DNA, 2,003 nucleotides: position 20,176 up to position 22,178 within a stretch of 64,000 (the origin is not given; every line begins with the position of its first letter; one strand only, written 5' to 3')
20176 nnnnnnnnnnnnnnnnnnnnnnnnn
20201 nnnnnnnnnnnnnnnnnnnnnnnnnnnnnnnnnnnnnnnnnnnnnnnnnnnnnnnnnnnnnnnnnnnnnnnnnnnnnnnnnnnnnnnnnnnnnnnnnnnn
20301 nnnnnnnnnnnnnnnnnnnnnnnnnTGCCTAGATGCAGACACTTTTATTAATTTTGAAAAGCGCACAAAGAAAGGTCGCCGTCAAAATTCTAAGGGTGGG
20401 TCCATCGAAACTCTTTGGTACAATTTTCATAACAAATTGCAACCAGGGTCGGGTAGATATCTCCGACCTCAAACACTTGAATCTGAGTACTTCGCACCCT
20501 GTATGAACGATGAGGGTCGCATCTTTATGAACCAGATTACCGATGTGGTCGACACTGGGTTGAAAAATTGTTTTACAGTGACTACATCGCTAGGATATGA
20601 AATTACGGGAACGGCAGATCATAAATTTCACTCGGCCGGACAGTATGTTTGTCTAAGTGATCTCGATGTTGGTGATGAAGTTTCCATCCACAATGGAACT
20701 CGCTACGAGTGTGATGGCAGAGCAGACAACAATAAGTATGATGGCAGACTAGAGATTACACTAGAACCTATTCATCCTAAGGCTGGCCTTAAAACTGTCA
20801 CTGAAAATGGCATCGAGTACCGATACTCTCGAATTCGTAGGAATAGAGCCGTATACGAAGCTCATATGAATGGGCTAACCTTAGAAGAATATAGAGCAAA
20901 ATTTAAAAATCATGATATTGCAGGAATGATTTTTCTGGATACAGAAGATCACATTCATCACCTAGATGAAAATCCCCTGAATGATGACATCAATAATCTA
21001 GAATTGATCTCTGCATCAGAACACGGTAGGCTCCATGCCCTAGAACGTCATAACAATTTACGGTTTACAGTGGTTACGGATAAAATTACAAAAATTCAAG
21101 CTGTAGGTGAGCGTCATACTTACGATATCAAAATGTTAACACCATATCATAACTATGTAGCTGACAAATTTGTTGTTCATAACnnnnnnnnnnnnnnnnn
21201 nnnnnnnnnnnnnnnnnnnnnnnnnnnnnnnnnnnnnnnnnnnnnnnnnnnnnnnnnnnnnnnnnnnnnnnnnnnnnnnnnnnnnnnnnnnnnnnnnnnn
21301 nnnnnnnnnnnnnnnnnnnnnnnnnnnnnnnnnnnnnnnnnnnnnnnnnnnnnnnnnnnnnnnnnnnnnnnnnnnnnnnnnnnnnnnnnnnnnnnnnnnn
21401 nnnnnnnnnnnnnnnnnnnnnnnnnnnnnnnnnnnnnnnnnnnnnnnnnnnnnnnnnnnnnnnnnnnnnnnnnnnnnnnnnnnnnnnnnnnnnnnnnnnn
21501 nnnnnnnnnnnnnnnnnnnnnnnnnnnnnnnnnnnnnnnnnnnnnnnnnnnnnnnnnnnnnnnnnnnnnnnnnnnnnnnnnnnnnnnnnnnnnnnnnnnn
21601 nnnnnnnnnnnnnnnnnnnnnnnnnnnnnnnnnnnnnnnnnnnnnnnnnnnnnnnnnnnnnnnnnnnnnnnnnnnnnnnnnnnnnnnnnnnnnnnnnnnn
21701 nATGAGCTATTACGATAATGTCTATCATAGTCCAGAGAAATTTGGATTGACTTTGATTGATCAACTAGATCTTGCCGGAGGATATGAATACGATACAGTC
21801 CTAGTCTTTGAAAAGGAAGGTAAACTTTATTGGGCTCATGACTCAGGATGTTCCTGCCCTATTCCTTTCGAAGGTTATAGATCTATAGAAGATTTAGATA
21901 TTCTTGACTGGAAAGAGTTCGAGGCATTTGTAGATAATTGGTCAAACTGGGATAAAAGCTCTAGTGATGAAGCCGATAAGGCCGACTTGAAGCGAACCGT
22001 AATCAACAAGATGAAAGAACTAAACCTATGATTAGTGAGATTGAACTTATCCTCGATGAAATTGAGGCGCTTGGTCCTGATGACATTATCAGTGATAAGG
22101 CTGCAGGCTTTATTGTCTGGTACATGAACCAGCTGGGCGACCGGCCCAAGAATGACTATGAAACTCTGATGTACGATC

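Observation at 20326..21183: HNH-type intein splitting the Walker-A loop of the NadR kinase domain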

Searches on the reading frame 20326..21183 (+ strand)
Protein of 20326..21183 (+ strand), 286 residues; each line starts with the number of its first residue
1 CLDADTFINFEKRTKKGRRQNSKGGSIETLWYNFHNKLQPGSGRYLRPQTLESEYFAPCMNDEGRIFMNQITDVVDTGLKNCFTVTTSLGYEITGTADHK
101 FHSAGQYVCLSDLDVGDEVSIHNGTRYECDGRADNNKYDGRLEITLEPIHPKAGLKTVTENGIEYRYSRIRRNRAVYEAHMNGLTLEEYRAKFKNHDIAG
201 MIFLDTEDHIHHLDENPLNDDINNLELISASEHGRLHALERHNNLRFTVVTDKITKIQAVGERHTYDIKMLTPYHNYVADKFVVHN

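Call 3: search_protein_families(library=pfam, proteins=[window:20326-21183:+], max_evalue=0.1)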
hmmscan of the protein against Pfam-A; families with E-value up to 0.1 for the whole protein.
window:20326-21183:+ (286 aa): 2 families
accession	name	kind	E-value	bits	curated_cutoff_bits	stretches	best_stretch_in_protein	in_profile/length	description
PF14890.11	Intein_splicing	-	3.3e-11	43.6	35.8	1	65-286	32-155/155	Intein splicing domain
PF13392.12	HNH_3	-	2.1e-05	24.5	24.8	1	209-235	20-46/46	HNH endonuclease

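Call 4: search_protein_families(library=ncbifam, proteins=[window:20326-21183:+], max_evalue=0.1)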
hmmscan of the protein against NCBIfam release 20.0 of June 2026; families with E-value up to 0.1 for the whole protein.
window:20326-21183:+ (286 aa): 5 families
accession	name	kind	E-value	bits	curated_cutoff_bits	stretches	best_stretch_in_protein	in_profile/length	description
NF005852.0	PRK07773.1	equivalog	2.2e-10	39.5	780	2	62-121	432-492/886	replicative DNA helicase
NF038162.1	RtcB_rel_intein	exception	4.9e-09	34.7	1150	2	240-286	530-578/961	intein-containing RtcB family protein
TIGR01445.1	intein_Nterm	domain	0.0023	18.9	24.5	1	74-101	53-81/83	intein N-terminal splicing region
NF006207.0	PRK08332.1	equivalog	0.011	13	2400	1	74-121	940-987/1684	vitamin B12-dependent ribonucleotide reductase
NF038098.1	GyrA_w_intein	exception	0.054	11.3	1850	0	74-101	166-193/1232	intein-containing DNA gyrase subunit A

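Call 7: search_solved_structures(query=window:20326-21183:+, max_evalue=1, show_alignments=3)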
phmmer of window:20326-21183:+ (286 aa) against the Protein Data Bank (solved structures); distinct sequences matched with E-value up to 1: 4.
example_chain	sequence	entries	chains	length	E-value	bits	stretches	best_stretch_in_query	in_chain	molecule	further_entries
4o1r_A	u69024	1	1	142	2.1e-06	30.5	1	71-117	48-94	Replicative DNA helicase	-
1mi8_A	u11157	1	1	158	0.016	17.8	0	66-121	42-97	DnaB intein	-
6frg_A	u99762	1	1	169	0.052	16.1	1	67-121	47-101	Replicative DNA helicase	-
6frh_A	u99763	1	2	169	0.053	16.1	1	67-121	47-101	Replicative DNA helicase,Replicative DNA helicase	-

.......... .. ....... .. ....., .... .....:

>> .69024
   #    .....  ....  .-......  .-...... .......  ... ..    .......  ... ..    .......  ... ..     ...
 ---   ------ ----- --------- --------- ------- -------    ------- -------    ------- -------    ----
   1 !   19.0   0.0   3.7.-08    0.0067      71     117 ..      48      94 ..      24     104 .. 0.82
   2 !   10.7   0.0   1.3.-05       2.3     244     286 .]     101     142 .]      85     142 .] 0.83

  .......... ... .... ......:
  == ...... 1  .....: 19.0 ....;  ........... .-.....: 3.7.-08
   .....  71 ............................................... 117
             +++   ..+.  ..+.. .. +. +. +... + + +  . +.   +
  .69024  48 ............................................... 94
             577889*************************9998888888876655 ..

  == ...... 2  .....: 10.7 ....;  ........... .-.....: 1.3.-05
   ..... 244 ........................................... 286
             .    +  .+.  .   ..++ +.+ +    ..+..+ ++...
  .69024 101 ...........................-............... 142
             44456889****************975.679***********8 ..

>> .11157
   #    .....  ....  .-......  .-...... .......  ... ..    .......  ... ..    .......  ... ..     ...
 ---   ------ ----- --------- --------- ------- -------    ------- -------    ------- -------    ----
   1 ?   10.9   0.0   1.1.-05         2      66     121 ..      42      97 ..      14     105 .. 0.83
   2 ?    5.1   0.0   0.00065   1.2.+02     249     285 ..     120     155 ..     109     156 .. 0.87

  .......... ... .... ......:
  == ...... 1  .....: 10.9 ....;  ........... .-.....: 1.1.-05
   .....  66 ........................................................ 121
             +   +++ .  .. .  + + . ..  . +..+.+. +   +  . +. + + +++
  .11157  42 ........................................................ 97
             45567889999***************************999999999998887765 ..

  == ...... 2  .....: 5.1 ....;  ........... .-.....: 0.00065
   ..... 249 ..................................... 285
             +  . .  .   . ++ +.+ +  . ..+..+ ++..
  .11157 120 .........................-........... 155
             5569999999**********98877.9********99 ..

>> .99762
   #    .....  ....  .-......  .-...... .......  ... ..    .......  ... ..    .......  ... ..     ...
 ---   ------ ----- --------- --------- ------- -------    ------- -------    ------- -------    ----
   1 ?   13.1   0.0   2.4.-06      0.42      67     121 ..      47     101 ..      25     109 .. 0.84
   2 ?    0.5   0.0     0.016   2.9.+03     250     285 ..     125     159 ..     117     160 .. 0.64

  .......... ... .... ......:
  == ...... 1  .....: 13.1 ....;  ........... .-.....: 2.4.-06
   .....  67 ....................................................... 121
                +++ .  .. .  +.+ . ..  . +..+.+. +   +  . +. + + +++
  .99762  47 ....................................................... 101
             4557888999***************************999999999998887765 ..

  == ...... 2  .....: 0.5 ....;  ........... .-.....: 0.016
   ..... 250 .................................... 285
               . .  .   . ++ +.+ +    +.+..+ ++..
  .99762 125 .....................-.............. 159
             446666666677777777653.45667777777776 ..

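Call 27: search_protein_representatives(protein=window:20326-21183:+)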
Query: 286 residues. Proteins with E-value up to 0.001 (for the whole library): 2233; up to 1e-10: 1135; up to 1e-30: 236. The best 150 are listed.
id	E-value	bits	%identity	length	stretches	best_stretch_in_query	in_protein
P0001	2.5e-194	660.3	100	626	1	1-286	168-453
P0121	2.5e-84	299.4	49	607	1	1-286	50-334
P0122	1.4e-81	290.3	52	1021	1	1-286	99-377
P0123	5.0e-81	288.5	51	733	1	1-286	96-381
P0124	2.7e-80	286.1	51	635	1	1-286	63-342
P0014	5.4e-80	285.2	51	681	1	1-286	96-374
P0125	4.6e-77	275.5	48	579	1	1-286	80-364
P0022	3.3e-75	269.4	47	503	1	1-286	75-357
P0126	3.7e-73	262.7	44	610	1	1-286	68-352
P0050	7.0e-72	258.5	49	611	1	1-286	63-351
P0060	9.6e-72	258.1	48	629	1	1-286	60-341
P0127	1.0e-71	258.0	46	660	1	1-286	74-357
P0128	1.9e-71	257.1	46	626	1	1-286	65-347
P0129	3.0e-70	253.2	45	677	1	1-286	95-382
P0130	3.2e-70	253.1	48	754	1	1-286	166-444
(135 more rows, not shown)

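Call 46: predict_structure(alignment_id=A1)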
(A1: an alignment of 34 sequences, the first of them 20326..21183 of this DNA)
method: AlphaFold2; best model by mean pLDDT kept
length: 286 residues; sequences in the alignment: 34
mean_pLDDT: 90.7   pTM: 0.69
mean pLDDT of the five models: 90.7, 90.7, 88.5, 88.4, 86.8
residues with pLDDT >= 90: 211; 70-90: 53; 50-70: 20; < 50: 2
segments of 3 or more residues with pLDDT < 50: none
pLDDT, mean of each block of 10 residues (from residue 1): 97 94 95 91 72 94 93 98 98 98 97 98 82 53 86 88 90 96 97 94 93 89 93 75 80 98 98 96 96
secondary structure, 60 per line:
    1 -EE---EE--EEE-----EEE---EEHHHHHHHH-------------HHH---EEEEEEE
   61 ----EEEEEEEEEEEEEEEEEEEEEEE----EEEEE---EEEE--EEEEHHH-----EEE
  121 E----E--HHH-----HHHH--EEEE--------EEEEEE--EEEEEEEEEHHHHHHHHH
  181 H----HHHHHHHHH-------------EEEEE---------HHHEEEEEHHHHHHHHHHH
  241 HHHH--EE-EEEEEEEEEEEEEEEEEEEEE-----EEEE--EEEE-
elements in order: E11-13 E19-21 H27-34 E54-60 E65-87 E92-96 E100-103 E106-109 E118-121 H137-140 E143-146 E155-160 E163-171 H172-181 H186-194 E208-212 E225-229 H230-244 E250-270 E276-279 E282-285

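Call 48: fold_search(model_id=the predicted structure, library=pdb)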
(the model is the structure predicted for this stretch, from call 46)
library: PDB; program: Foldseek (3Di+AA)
matches with E <= 10: 225; with E <= 0.001: 57
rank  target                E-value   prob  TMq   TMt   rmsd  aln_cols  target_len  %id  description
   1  6frg                  4.1e-09  1.00  0.42  0.75  11.6       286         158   12  Crystal structure of G-1F mutant of Ssp DnaB Mini-Intein variant M86 (released 2019-01-30)
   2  4o1r                  4.3e-09  1.00  0.43  0.86   4.6       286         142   12  Crystal structure of NpuDnaB intein (released 2014-03-19)
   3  7qst                  2.4e-08  1.00  0.41  0.33  20.5       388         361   14  Crystal structure of homing endonuclease-associated PhoVMA intein (C1A) (released 2022-03-30)
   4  3igd                  4.2e-08  1.00  0.43  0.86   5.6       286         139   11  Crystal structure of Mtu recA intein, splicing domain (released 2009-10-06)
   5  5i0a                  5.5e-08  1.00  0.42  0.83   8.1       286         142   11  RecA mini intein in complex with cisplatin (released 2016-09-21)
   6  3ifj_A                6.4e-08  1.00  0.42  0.84   9.5       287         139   11  Crystal structure of Mtu recA intein, splicing domain (released 2009-10-06)
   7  6frh_A                7.2e-08  1.00  0.41  0.72  12.7       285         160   13  Crystal structure of Ssp DnaB Mini-Intein variant M86 (released 2019-01-30)
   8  2imz_A                1.0e-07  1.00  0.43  0.82   8.9       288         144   11  Crystal structure of Mtu recA intein splicing domain (released 2007-05-01)
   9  1mi8                  1.8e-07  1.00  0.41  0.82   5.3       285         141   13  2.0 Angstrom crystal structure of a DnaB intein from Synechocystis sp. PCC 6803 (released 2003-08-19)
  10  6frh_B                2.0e-07  1.00  0.41  0.77   5.9       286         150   12  Crystal structure of Ssp DnaB Mini-Intein variant M86 (released 2019-01-30)
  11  6fre                  2.1e-07  1.00  0.42  0.77   5.9       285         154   12  Crystal structure of G-1F/H73A mutant of Ssp DnaB Mini-Intein variant M86 (released 2019-01-30)
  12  2in9                  2.8e-07  1.00  0.39  0.77  14.1       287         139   11  crystal structure of Mtu recA intein, splicing domain (released 2007-05-01)
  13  7qsu                  3.4e-07  1.00  0.42  0.33  20.0       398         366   13  Crystal structure of homing endonuclease-associated TliVMA intein (C1A, d333-339) (released 2022-03-30)
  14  2imz_B                3.8e-07  1.00  0.42  0.84   7.3       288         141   11  Crystal structure of Mtu recA intein splicing domain (released 2007-05-01)
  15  7qss                  4.2e-07  1.00  0.41  0.28  23.1       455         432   13  Crystal structure of homing endonuclease-associated TliVMA intein (C1A) (released 2022-03-30)
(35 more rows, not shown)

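Call 65: search_protein_families(library=pfam, alignment_id=A1, max_evalue=0.001)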
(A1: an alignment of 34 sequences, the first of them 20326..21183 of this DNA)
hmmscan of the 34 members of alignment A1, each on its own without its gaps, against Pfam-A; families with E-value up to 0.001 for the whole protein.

A. member 1, window:20326-21183:+ (286 aa): 2 families
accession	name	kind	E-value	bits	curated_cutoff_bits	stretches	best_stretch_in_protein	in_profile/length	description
PF14890.11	Intein_splicing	-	3.3e-11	43.6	35.8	1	65-286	32-155/155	Intein splicing domain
PF13392.12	HNH_3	-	2.1e-05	24.5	24.8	1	209-235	20-46/46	HNH endonuclease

B. families by the number of members that match (of 34 scanned): 10 families
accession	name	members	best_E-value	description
PF14890.11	Intein_splicing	34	8.6e-18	Intein splicing domain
PF00154.27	RecA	31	6.9e-132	recA bacterial DNA recombination protein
PF21096.2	RecA_C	22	2.6e-25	RecA C-terminal domain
PF13392.12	HNH_3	21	3.6e-07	HNH endonuclease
PF08423.17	Rad51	8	2.4e-09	Rad51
PF03161.18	LAGLIDADG_2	2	1.4e-17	LAGLIDADG DNA endonuclease family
PF07591.16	PT-HINT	2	0.00013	Pretoxin HINT domain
PF13481.12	AAA_25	2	0.00013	AAA domain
PF06745.19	ATPase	2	0.00024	KaiC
PF13521.12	AAA_28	1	7.5e-18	AAA domain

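Call 75: find_related_loci(query=A1, collection=genome_contigs, flank=3000)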
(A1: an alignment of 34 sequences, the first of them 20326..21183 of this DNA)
Query A1 (286 aa) in genome_contigs; peptide patterns used: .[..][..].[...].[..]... (x = any residue, [..] = any of these).
599 stretches matched a pattern (row limit reached: there are more); 131 encode a relative of the query (tblastn E <= 1e-3); the best 80 are kept; 80 distinct loci.
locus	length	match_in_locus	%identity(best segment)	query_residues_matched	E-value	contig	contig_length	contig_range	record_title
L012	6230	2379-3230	44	1-286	2e-66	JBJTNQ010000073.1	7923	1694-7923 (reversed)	MAG: Sphingobacteriaceae bacterium isolate samp_4450_semibin_23 samp_4450_546338, whole genome shotgun sequence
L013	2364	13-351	51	173-286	2e-31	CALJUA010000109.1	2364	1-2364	MAG TPA_asm: uncultured Candidatus Planktophila sp. isolate SRR6231180_bin.1_CONCOCT_v1.1_MAG genome assembly, contig: E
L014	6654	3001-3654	31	62-286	5e-26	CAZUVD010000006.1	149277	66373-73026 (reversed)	MAG TPA_asm: uncultured Coxiellaceae bacterium isolate SRP286056_co2_302 genome assembly, contig: NODE_79_length_149277_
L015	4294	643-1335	27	63-286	1e-17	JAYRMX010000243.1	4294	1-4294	MAG: Myxococcota bacterium isolate XM2_XAASGE4bin.13 k141_834833, whole genome shotgun sequence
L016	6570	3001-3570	30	70-286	2e-16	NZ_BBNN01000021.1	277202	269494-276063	Streptomyces sp. NBRC 110035 strain TP-A0873, whole genome shotgun sequence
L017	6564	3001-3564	27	70-286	9e-14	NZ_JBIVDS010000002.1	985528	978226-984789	Streptomyces sp. NPDC090106 NPDC090106_163_G5.ctg-0002, whole genome shotgun sequence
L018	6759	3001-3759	25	1-286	1e-13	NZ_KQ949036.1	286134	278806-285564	Streptomyces sp. DSM 15324 PRJNA299231_s014, whole genome shotgun sequence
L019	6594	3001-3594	27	62-286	3e-13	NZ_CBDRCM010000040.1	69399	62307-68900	Actinacidiphila sp. bgisy160 isolate BGISY000160 BGISY000160.40, whole genome shotgun sequence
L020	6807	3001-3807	37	60-286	4e-13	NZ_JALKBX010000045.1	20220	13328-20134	Natroniella acetigena strain Z-7937 Nacet_45, whole genome shotgun sequence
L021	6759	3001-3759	26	1-286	5e-13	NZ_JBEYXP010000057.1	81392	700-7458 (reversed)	Streptomyces sp. NPDC046862 NPDC046862_73_H12.ctg-0057, whole genome shotgun sequence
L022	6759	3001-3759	25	1-286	6e-13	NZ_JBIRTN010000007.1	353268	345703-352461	Streptomyces sp. NPDC020731 NPDC020731_140_B4.ctg-0007, whole genome shotgun sequence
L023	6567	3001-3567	27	71-286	2e-11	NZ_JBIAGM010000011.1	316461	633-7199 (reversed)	Streptomyces sp. NPDC006739 NPDC006739_32_D8.ctg-0011, whole genome shotgun sequence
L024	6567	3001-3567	27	71-286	4e-11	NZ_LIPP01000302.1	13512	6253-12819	Streptomyces aurantiacus strain NRRL ISP-5412 ISP-5412_contig_302, whole genome shotgun sequence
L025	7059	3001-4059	23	1-286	6e-11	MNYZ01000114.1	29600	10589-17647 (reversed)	MAG: Oscillatoriales cyanobacterium CG2_30_40_61 cg2_3.0_scaffold_913_c, whole genome shotgun sequence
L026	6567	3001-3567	25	71-286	7e-10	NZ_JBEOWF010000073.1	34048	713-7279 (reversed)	Streptomyces sp. NPDC002588 NPDC002588_8_G8.ctg-0073, whole genome shotgun sequence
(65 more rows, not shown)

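Call 79: fold_search(model_id=the predicted structure, library=viral)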
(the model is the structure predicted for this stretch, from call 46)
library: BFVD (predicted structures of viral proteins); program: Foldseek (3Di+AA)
matches with E <= 10: 909; with E <= 0.001: 164
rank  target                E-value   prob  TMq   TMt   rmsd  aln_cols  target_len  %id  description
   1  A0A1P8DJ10            8.6e-15  1.00  0.52  0.27   9.3       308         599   18  (no name in the UniProt tables at hand)
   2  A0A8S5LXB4            1.1e-10  1.00  0.38  0.12  18.4       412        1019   14  DNA polymerase [Myoviridae sp. ctZgq1]
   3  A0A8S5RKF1            7.1e-10  1.00  0.45  0.26  21.8       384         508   14  Replicative DNA helicase [virus sp. ctEQ64]
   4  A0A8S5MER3            9.9e-10  1.00  0.38  0.09  19.2       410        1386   13  DNA POLYMERASE [Siphoviridae sp. ctYh54]
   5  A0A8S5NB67            1.2e-09  1.00  0.40  0.11  15.3       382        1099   14  DNA POLYMERASE [Myoviridae sp. ctx322]
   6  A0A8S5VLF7            2.3e-09  1.00  0.38  0.12  17.9       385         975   12  (no name in the UniProt tables at hand)
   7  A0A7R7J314            5.9e-09  1.00  0.43  0.13  20.9       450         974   12  (no name in the UniProt tables at hand)
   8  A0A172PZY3            1.1e-08  1.00  0.41  0.28   9.8       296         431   14  RNA (Guanine-N1-)-methyltransferase [Acinetobacter phage vB_AbaM_ME3]
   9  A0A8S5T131            2.0e-08  1.00  0.41  0.14  19.9       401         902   11  Terminase large subunit [Myoviridae sp. ctp4Q36]
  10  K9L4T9                2.4e-08  1.00  0.39  0.14  18.7       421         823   11  DOD-type homing endonuclease domain-containing protein [Pectobacterium phage phiTE]
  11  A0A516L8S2            2.5e-08  1.00  0.42  0.19  15.1       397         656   14  (no name in the UniProt tables at hand)
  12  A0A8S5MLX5            3.7e-08  1.00  0.38  0.14  16.2       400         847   13  Large terminase protein [Myoviridae sp. ct3Pt8]
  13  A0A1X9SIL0            5.1e-08  1.00  0.39  0.14  21.7       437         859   13  (no name in the UniProt tables at hand)
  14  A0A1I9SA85            5.6e-08  1.00  0.47  0.15  10.3       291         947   10  DNA-directed DNA polymerase [Rhodococcus phage Weasels2]
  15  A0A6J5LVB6            6.3e-08  1.00  0.40  0.13  19.4       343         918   17  DNA-directed DNA polymerase [uncultured Caudovirales phage]
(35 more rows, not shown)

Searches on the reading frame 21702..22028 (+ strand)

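Call 71: search_protein_families(library=pfam, max_evalue=0.01, proteins=[window:21702-22028:+])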
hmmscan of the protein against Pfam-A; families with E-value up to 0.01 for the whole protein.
window:21702-22028:+ (109 aa): 1 family
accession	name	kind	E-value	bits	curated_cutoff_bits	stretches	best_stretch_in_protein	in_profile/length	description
PF24459.1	DUF7574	-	9.2e-20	71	27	1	6-90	2-91/107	Domain of unknown function (DUF7574)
